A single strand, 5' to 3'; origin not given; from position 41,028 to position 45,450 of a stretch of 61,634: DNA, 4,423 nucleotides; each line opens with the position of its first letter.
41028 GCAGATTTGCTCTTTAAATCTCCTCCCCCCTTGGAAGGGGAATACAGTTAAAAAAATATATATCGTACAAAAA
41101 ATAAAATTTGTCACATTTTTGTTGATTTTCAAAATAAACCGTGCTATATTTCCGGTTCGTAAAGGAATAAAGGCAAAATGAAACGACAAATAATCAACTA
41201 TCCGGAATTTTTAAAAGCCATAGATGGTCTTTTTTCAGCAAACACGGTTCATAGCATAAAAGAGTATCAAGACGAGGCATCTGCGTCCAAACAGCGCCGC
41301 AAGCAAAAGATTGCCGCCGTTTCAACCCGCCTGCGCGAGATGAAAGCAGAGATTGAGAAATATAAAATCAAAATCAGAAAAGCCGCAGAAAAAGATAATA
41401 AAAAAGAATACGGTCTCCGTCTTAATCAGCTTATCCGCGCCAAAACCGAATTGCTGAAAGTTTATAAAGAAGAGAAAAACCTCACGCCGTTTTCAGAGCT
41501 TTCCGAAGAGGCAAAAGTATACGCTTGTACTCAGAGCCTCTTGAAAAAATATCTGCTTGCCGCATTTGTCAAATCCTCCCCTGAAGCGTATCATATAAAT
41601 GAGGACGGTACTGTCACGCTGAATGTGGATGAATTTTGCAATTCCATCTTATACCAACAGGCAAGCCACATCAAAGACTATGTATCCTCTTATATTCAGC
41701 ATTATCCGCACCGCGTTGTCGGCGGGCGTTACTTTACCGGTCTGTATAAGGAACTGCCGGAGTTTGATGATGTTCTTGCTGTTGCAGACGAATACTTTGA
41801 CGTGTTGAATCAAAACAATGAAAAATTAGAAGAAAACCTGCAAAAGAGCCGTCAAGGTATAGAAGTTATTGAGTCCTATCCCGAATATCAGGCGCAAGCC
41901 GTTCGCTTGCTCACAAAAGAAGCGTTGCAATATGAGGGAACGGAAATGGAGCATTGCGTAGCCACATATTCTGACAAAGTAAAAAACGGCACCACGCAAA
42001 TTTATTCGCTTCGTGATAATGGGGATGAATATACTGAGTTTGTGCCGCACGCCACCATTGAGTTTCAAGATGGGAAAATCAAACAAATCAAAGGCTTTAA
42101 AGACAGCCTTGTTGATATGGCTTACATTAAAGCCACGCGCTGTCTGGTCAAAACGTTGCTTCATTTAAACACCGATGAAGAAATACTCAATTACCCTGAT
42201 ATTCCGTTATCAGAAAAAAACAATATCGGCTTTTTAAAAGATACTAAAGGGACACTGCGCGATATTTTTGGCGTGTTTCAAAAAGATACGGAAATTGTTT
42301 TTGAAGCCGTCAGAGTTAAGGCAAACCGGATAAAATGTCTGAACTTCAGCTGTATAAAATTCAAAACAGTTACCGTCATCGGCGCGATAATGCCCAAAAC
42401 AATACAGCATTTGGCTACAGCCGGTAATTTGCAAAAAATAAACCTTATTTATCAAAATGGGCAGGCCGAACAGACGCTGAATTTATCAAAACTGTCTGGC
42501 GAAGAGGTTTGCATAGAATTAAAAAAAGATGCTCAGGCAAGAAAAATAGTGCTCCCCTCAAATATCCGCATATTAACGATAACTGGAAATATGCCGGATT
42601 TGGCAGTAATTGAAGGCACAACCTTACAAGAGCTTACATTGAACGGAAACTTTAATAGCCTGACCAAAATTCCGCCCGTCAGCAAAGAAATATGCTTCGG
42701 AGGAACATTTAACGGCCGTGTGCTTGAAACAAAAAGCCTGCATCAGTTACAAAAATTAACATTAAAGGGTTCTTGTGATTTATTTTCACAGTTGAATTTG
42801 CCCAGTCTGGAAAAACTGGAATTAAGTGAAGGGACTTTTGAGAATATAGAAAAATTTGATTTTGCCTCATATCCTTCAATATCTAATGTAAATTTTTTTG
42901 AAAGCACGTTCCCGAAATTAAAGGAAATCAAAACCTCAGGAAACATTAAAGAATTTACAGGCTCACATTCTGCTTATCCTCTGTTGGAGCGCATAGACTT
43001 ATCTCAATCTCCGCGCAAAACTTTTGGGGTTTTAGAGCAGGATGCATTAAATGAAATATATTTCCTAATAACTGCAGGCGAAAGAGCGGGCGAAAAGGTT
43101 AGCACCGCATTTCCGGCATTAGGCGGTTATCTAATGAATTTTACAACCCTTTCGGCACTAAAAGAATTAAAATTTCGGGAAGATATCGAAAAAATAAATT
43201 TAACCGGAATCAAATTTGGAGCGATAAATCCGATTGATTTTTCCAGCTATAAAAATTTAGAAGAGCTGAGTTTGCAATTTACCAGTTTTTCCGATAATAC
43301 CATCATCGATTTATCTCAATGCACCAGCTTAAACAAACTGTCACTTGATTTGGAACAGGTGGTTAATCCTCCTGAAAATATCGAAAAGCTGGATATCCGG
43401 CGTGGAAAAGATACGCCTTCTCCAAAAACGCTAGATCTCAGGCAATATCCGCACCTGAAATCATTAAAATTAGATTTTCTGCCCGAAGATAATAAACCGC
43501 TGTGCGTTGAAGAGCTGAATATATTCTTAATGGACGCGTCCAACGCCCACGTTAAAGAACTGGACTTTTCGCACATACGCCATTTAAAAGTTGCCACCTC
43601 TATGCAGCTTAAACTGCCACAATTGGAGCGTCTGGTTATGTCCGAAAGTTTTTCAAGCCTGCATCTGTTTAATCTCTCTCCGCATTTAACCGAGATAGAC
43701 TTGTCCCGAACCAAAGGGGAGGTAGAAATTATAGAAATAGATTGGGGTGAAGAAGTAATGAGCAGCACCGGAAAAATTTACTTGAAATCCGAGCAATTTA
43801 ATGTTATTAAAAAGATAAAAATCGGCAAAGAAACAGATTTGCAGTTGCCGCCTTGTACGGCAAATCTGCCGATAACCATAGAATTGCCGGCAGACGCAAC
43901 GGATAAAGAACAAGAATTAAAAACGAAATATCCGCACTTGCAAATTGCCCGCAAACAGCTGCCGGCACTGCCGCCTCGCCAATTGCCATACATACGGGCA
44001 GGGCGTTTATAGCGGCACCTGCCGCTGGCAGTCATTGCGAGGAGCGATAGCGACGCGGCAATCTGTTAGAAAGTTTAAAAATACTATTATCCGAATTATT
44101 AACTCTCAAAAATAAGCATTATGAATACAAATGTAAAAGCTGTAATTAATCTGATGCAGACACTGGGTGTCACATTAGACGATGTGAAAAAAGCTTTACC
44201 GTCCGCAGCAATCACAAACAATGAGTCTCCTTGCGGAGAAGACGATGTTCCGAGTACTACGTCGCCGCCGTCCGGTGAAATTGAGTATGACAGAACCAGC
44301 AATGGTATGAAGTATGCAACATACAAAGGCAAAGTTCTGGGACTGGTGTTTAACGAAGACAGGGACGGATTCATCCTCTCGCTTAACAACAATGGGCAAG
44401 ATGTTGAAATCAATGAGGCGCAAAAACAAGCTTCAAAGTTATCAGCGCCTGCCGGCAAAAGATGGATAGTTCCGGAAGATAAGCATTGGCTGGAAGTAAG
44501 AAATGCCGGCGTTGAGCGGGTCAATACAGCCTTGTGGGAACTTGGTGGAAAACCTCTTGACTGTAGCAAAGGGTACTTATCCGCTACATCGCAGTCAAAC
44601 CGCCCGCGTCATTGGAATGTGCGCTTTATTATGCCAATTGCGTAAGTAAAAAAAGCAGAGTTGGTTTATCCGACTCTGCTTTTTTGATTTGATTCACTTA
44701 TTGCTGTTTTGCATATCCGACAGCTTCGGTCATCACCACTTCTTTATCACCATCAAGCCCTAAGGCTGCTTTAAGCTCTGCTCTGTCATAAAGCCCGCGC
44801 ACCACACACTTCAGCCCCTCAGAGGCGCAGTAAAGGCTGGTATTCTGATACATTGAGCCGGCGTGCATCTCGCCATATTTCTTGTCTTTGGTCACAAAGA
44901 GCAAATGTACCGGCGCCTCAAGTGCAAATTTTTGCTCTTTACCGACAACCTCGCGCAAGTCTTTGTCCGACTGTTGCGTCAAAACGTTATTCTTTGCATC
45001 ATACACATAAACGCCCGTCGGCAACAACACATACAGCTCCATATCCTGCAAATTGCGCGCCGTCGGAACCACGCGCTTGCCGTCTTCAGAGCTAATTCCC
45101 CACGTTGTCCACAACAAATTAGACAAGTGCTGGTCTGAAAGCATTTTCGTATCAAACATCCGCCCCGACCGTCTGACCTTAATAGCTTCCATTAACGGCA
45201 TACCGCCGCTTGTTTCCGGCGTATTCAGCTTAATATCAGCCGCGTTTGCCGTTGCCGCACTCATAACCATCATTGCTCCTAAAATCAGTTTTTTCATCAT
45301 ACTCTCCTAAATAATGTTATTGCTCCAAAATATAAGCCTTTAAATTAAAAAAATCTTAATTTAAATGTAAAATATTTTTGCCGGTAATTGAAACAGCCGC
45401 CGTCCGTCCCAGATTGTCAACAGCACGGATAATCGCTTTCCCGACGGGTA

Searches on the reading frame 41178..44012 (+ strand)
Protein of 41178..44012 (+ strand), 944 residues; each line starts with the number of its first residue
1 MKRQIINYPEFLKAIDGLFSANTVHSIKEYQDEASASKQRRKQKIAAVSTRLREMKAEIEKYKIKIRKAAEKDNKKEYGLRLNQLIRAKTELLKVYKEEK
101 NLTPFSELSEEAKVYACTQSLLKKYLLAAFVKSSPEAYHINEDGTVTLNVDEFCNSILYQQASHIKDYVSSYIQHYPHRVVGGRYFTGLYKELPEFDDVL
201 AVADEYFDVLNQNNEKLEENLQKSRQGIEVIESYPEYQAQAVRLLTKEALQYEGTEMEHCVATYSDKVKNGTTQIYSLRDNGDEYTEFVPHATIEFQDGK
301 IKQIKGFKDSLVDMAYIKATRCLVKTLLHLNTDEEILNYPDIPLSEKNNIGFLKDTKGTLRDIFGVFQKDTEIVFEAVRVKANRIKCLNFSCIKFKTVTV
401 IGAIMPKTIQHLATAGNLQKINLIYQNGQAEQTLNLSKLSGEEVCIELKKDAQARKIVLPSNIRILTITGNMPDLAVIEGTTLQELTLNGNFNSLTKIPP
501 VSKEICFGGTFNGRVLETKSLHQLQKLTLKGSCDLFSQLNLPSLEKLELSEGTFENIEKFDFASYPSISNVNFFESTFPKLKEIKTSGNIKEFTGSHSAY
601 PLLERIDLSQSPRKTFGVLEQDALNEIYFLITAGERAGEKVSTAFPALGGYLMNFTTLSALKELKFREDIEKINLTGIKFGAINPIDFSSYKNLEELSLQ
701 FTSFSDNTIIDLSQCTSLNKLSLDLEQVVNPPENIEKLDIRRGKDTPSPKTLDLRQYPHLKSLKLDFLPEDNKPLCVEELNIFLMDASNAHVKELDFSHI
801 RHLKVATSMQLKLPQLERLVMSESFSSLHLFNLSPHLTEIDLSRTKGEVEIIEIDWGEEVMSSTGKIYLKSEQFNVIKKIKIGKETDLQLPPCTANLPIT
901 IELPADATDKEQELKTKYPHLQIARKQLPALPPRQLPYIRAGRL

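Call 80: search_protein_families(library=pfam, proteins=[window:41178-44012:+], max_evalue=0.00001)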
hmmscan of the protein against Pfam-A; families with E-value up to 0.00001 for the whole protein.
window:41178-44012:+ (944 aa): 1 family
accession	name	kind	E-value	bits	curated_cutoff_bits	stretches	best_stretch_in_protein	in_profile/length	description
PF14284.11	PcfJ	-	1.4e-09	38.3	25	1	212-310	38-136/147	PcfJ-like protein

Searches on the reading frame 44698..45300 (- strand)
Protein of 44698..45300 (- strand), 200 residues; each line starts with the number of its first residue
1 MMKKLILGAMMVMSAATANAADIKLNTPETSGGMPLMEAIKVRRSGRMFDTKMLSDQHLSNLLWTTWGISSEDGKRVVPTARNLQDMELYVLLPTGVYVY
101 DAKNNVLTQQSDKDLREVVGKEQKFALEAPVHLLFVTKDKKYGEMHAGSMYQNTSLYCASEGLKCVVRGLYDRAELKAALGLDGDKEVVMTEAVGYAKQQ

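Call 80: search_protein_families(library=pfam, proteins=[window:44698-45300:-], max_evalue=0.00001)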
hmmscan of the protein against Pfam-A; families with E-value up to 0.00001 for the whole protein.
window:44698-45300:- (200 aa): 2 families
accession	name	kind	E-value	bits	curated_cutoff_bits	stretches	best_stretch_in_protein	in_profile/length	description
PF00881.29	Nitroreductase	-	2.5e-17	64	23.5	1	40-196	1-167/167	Nitroreductase family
PF14512.11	TM1586_NiRdase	-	7.5e-07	29.4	27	0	121-200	58-136/215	Putative TM nitroreductase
